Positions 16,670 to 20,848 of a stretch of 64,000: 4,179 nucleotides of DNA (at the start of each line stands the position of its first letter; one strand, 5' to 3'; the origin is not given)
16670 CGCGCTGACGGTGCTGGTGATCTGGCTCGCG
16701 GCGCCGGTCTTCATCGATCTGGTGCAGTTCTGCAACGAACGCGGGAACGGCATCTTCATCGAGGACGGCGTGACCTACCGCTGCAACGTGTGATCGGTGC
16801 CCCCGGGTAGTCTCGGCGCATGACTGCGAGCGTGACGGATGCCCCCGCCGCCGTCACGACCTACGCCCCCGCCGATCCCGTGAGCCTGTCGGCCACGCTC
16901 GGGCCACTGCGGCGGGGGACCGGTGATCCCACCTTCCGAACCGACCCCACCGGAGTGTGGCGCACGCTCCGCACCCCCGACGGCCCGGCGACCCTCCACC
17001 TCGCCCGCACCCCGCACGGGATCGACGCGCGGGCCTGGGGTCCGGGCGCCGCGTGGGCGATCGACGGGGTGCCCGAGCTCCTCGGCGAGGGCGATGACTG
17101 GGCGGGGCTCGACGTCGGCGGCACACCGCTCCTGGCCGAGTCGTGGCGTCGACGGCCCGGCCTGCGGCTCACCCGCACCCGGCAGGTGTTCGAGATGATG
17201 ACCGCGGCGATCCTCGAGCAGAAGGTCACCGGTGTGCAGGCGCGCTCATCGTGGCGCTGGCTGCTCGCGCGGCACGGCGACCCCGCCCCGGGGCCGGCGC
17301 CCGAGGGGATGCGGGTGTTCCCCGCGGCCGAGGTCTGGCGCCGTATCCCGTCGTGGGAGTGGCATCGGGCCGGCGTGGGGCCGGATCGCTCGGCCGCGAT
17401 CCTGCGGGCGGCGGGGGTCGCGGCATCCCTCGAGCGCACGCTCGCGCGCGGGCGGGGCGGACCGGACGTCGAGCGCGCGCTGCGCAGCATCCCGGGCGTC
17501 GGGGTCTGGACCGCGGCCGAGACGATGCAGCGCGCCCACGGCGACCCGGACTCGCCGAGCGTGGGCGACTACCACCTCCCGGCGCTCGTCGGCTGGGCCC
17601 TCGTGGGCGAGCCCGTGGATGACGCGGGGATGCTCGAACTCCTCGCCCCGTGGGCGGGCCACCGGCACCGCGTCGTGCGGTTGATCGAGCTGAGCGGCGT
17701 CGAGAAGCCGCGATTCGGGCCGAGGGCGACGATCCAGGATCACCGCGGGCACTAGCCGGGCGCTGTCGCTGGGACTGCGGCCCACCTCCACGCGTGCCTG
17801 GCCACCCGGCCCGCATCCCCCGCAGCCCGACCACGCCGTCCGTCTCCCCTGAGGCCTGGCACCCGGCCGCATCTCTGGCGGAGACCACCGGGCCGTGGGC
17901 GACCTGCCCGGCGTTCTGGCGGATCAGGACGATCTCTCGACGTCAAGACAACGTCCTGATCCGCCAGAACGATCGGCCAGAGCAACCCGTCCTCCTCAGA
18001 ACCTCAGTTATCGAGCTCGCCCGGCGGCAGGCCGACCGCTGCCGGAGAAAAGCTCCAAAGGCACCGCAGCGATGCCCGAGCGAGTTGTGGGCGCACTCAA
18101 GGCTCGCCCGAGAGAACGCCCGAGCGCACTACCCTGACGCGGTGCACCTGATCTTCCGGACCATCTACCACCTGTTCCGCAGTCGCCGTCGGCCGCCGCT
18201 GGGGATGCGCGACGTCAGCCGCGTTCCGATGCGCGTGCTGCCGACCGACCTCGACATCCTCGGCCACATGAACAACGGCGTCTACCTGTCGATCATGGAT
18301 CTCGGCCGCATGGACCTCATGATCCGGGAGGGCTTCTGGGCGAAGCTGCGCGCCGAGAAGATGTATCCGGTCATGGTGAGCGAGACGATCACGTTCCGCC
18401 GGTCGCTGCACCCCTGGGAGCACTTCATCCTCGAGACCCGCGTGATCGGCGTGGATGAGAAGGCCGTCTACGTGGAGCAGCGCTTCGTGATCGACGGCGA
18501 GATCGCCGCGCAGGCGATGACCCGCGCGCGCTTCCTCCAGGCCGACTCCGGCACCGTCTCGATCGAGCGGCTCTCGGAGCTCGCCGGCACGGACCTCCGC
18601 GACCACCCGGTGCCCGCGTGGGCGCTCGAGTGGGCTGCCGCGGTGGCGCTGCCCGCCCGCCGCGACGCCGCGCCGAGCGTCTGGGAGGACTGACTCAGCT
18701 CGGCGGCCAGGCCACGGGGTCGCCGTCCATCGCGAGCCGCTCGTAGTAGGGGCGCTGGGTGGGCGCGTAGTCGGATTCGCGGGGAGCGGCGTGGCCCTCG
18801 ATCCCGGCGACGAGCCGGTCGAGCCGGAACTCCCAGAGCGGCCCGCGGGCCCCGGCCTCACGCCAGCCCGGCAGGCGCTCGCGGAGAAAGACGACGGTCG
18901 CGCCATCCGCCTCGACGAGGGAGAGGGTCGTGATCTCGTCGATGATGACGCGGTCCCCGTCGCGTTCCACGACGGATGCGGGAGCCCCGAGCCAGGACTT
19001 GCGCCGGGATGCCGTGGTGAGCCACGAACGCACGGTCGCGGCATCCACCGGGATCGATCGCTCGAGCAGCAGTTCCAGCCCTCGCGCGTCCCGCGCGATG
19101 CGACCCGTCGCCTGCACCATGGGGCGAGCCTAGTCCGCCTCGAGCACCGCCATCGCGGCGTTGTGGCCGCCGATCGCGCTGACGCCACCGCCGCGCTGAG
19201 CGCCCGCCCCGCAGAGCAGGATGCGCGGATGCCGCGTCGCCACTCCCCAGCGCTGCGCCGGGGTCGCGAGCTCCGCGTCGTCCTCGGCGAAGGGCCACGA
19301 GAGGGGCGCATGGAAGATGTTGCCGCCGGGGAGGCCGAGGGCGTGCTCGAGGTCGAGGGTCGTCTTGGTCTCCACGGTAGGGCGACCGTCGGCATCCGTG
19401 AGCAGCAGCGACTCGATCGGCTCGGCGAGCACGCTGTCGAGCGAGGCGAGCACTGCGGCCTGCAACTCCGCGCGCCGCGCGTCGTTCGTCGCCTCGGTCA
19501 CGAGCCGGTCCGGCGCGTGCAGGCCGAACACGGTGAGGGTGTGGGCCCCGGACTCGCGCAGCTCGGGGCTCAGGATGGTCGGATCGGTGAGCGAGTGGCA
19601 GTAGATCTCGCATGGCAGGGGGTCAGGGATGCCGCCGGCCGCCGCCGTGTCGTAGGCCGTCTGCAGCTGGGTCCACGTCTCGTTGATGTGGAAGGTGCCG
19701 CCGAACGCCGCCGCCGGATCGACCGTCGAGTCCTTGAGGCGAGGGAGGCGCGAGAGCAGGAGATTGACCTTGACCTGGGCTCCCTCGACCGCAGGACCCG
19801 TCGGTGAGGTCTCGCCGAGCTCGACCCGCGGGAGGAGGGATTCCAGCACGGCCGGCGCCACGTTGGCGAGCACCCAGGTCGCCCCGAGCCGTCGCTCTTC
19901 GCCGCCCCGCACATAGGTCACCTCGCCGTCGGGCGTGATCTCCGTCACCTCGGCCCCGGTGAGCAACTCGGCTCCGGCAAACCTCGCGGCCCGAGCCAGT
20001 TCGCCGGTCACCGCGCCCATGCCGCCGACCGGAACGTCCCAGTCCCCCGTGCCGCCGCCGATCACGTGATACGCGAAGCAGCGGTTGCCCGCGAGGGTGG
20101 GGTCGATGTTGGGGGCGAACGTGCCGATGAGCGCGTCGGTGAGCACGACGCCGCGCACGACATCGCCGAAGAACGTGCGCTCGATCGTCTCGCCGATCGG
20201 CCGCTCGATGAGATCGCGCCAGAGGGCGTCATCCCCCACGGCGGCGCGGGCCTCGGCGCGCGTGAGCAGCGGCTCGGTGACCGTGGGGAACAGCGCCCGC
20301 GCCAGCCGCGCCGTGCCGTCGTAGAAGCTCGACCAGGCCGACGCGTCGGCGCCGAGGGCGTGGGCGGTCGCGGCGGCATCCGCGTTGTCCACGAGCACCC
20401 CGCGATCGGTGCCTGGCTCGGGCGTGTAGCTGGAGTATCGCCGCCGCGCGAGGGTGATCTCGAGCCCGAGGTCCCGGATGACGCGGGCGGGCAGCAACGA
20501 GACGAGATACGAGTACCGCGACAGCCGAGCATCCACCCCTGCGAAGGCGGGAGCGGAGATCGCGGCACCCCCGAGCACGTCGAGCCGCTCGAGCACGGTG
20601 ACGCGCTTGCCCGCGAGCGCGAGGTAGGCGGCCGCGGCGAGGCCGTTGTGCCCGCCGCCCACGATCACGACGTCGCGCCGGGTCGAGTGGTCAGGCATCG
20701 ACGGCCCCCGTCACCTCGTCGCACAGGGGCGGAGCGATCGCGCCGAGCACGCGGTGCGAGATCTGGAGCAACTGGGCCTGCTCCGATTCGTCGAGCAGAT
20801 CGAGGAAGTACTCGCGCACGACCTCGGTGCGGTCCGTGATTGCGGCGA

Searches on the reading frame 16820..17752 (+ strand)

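Call 18: search_protein_families(library=pfam, proteins=[window:16820-17752:+], max_evalue=0.001)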
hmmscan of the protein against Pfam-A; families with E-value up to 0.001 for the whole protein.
window:16820-17752:+ (311 aa): 0 families

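Call 22: search_protein_families(library=ncbifam, proteins=[window:16820-17752:+], max_evalue=0.001)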
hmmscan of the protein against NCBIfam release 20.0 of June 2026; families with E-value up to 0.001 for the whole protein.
window:16820-17752:+ (311 aa): 1 family
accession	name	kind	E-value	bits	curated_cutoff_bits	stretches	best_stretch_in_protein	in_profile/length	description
NF007641.0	PRK10308.1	equivalog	2.2e-05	24.2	229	1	110-238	100-226/285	DNA-3-methyladenine glycosylase 2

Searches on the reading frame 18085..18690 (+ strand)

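Call 18: search_protein_families(library=pfam, proteins=[window:18085-18690:+], max_evalue=0.001)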
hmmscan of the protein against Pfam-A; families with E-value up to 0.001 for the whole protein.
window:18085-18690:+ (202 aa): 2 families
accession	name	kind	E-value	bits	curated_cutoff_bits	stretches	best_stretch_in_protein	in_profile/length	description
PF13279.12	4HBT_2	-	5.3e-23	82.2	25.5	1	51-183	1-121/122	Thioesterase-like superfamily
PF03061.28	4HBT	-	5.8e-09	36.6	20.6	1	60-137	2-73/79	Thioesterase superfamily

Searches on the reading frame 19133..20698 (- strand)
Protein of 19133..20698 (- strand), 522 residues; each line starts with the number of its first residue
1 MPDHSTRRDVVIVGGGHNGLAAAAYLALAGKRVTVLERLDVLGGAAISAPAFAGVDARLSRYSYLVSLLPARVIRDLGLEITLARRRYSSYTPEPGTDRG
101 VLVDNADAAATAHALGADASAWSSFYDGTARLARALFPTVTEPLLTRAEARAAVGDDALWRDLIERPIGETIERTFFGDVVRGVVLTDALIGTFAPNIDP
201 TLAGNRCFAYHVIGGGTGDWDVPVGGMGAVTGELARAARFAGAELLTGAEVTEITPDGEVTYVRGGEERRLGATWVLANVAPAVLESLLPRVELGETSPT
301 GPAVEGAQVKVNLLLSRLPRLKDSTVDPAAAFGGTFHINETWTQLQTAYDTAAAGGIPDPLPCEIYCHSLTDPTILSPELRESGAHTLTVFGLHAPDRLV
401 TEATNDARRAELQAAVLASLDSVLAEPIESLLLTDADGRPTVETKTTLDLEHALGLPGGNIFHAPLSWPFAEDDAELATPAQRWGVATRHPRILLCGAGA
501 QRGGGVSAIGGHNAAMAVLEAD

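Call 18: search_protein_families(library=pfam, proteins=[window:19133-20698:-], max_evalue=0.001)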
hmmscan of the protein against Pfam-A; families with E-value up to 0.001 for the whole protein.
window:19133-20698:- (522 aa): 9 families
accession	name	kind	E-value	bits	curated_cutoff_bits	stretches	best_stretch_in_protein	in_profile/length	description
PF01266.30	DAO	-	4.4e-10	40.1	27.9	1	9-46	1-39/353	FAD dependent oxidoreductase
PF13450.12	NAD_binding_8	-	1.4e-09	38.5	21.9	1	12-50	1-39/68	NAD(P)-binding Rossmann-like domain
PF12831.13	FAD_oxidored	-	1.5e-07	31.6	27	1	9-50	1-42/416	FAD dependent oxidoreductase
PF07992.20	Pyr_redox_2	-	4.7e-07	30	26.1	1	8-43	143-178/291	Pyridine nucleotide-disulphide oxidoreductase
PF01593.30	Amino_oxidase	-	1.3e-06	28.5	19.8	1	19-286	3-260/443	Flavin containing amine oxidoreductase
PF00070.33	Pyr_redox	-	2.5e-06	28.4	22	1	10-43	2-35/82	Pyridine nucleotide-disulphide oxidoreductase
PF00890.30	FAD_binding_2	-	5.1e-06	26.4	20.4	1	9-57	1-47/414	FAD binding domain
PF01494.25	FAD_binding_3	-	5.9e-05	22.9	22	1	9-40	3-34/349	FAD binding domain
PF01946.23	Thi4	-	6.7e-05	22.7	26.2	1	7-46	17-57/235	Thi4 family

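Call 22: search_protein_families(library=ncbifam, proteins=[window:19133-20698:-], max_evalue=0.001)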
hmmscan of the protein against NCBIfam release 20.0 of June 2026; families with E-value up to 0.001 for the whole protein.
window:19133-20698:- (522 aa): 39 families (the best 25 are shown)
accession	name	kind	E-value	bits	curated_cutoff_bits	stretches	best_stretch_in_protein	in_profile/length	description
NF045689.1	BCarotKetCrtO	equivalog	1.5e-15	56.8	1000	2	8-48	4-44/563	beta-carotene ketolase CrtO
TIGR03467.1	HpnE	equivalog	6.3e-10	38.9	283.05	1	10-48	1-39/430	hydroxysqualene dehydroxylase HpnE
NF005560.0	PRK07233.1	equivalog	1.2e-09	37.5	252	1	9-49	2-42/435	hypothetical protein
TIGR02734.1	crtI_fam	subfamily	1.6e-09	37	238.1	1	10-47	1-38/504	phytoene desaturase family protein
NF058655.1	CrtID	equivalog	2.5e-09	36.5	640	1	10-47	1-38/478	bifunctional phytoene desaturase/3,4-desaturase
NF045637.1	carotdesatCrtDProt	equivalog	1.5e-07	30.4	580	1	10-56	1-48/485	1-hydroxycarotenoid 3,4-desaturase CrtD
TIGR03997.1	mycofact_OYE_2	equivalog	2.5e-07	29.5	793.15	1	5-84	377-451/645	mycofactocin system FadH/OYE family oxidoreductase 2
NF009477.0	PRK12843.1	equivalog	1.9e-06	26.6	758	1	5-49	14-59/578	FAD-dependent oxidoreductase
NF004829.0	PRK06183.1-3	subfamily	2.1e-06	26.8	390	1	4-39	5-40/520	bifunctional 3-(3-hydroxy-phenyl)propionate/3-hydroxycinnamic acid hydroxylase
TIGR02733.1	desat_CrtD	equivalog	2.6e-06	26.4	549.7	1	8-46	2-40/492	C-3',4' desaturase CrtD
NF009410.0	PRK12771.1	subfamily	2.8e-06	26.2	516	1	3-44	134-175/566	NAD(P)-binding protein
TIGR01317.1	GOGAT_sm_gam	subfamily_domain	3.8e-06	26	447.7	1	2-45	138-181/485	glutamate synthase small subunit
TIGR00292.1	TIGR00292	equivalog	4.2e-06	26.2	148.3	1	7-45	21-59/254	sulfide-dependent adenosine diphosphate thiazole synthase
NF004789.0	PRK06134.1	subfamily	2e-05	23.3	747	1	4-49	9-54/581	FAD-dependent oxidoreductase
NF050086.1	pipecolate_AmaA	exception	2.3e-05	23.2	600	1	5-45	23-63/425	L-pipecolate oxidase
NF053676.1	4oxCHCAChcC1Cy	equivalog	6.5e-05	21.5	1000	1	9-48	3-43/528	4-oxocyclohexanecarboxylate 2-dehydrogenase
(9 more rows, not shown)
